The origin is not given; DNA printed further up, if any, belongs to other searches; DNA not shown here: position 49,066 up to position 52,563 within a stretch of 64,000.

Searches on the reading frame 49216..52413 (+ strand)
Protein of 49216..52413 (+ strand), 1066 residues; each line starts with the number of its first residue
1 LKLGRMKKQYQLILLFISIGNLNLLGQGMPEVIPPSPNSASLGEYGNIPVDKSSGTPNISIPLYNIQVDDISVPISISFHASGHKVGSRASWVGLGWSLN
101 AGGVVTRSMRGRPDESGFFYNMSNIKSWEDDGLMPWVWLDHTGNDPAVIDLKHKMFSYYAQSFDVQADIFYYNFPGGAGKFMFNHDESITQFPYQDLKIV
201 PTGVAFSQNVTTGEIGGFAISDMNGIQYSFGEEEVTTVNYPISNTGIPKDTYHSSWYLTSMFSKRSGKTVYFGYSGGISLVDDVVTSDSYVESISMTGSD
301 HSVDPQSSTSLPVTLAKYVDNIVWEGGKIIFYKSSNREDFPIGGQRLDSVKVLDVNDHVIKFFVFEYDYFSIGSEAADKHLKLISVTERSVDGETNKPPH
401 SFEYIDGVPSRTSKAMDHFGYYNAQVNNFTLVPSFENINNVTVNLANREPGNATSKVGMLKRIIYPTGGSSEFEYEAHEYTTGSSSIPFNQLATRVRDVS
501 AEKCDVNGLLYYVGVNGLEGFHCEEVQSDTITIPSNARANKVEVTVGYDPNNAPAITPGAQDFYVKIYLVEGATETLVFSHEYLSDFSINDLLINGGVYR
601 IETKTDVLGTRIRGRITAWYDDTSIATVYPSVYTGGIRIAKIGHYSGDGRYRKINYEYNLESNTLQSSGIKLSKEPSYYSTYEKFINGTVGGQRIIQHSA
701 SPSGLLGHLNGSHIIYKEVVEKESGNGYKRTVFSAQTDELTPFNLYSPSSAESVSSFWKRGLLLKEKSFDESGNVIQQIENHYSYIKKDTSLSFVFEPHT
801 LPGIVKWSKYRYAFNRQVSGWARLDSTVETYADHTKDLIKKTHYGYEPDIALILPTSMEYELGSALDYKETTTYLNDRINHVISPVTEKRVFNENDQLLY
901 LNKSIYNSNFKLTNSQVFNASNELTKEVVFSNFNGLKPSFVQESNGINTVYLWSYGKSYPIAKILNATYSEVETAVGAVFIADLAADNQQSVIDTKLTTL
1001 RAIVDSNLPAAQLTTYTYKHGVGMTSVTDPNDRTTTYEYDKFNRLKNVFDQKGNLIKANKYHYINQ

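Call 61: search_protein_families(library=pfam, proteins=[window:49216-52413:+], max_evalue=0.001)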
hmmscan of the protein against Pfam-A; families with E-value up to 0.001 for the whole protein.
window:49216-52413:+ (1066 aa): 1 family
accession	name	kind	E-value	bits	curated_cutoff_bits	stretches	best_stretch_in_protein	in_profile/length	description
PF05593.20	RHS_repeat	-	9.6e-07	29.5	22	1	1025-1045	8-28/38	RHS Repeat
